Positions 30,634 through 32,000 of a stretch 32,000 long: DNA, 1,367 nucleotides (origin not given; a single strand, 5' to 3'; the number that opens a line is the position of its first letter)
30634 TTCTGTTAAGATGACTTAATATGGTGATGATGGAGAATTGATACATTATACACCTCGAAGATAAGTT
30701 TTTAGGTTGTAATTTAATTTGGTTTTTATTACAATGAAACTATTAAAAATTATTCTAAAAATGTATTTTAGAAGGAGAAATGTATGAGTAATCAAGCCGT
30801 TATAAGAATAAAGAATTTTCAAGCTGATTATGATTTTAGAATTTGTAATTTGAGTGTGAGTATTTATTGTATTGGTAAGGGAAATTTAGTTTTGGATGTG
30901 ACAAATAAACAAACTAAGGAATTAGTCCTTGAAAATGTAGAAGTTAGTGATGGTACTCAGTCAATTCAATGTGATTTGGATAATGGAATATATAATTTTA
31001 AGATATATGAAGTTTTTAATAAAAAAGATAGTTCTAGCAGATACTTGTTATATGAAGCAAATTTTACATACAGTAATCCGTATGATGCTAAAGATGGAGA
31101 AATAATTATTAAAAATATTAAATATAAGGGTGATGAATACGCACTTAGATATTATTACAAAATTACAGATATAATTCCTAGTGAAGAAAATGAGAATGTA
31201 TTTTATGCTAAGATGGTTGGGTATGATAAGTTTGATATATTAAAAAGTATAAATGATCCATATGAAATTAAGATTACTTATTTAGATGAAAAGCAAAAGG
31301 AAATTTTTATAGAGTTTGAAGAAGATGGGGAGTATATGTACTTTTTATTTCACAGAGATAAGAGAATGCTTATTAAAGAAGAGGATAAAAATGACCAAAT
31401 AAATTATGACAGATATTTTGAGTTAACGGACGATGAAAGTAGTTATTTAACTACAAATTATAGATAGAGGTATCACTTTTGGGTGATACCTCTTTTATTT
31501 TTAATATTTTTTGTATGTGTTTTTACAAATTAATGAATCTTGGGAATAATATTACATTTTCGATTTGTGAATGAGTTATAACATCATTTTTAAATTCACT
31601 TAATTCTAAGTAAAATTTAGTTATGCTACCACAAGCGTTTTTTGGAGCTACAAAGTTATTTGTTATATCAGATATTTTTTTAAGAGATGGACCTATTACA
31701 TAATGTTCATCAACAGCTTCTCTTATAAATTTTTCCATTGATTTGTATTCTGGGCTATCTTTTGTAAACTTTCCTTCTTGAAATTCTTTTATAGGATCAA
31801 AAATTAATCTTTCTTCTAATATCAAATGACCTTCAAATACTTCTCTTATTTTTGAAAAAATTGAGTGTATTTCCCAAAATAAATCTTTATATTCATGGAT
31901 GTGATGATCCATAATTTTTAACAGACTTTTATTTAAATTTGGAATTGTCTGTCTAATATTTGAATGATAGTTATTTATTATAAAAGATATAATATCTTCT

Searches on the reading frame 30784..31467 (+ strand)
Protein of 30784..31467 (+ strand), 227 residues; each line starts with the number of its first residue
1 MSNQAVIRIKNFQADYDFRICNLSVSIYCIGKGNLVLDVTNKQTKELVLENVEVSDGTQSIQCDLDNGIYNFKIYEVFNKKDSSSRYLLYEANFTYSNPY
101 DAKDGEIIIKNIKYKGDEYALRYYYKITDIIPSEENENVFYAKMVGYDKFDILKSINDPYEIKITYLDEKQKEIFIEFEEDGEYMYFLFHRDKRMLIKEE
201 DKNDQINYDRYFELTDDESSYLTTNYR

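Call 38: search_protein_families(library=pfam, proteins=[window:30784-31467:+], max_evalue=0.001)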
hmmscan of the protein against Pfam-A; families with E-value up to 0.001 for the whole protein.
window:30784-31467:+ (227 aa): 0 families

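Call 45: find_encoding_contigs(protein=window:30784-31467:+, flank=10000, max_places=2)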
Protein window:30784-31467:+ (227 aa): 2 contigs read that carry it; 2 places shown.
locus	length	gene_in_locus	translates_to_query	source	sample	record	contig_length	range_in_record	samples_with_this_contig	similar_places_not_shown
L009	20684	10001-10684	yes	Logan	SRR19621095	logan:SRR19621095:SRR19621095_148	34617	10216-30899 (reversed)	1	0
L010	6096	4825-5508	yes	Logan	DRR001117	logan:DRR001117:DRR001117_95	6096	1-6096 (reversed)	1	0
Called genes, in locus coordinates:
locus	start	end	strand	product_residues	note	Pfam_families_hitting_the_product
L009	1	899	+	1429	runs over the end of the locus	PF01580:FtsK_SpoIIIE, PF01637:ATPase_2 (faint), PF00910:RNA_helicase (faint), PF13401:AAA_22 (faint), PF24883:NPHP3_N (faint), PF01580:FtsK_SpoIIIE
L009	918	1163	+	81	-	-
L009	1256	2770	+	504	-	-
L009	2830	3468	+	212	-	PF13189:Cytidylate_kin2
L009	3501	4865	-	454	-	PF09992:NAGPA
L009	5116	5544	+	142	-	PF00072:Response_reg, PF00486:Trans_reg_C (weak)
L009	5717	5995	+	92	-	-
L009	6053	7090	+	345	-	PF12760:Zn_ribbon_IS1595 (weak), PF12762:DDE_Tnp_IS1595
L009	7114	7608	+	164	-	PF10706:Aminoglyc_resit, PF14907:NTP_transf_5 (weak)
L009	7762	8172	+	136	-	-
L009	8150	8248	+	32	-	-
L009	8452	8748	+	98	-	-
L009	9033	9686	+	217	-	PF11308:Glyco_hydro_129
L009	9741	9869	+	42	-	-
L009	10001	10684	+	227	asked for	-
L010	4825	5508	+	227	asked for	-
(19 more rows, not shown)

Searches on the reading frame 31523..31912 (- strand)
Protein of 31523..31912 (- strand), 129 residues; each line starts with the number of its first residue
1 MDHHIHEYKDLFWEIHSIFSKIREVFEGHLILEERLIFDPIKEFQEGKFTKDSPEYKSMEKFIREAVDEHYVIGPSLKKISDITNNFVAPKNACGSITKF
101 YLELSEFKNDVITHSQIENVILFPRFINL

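Call 38: search_protein_families(library=pfam, proteins=[window:31523-31912:-], max_evalue=0.001)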
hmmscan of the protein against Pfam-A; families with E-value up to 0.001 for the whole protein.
window:31523-31912:- (129 aa): 1 family
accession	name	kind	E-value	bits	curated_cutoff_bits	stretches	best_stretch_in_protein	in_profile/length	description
PF01814.28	Hemerythrin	-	6.7e-06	27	25.3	1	14-125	34-126/127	Hemerythrin HHE cation binding domain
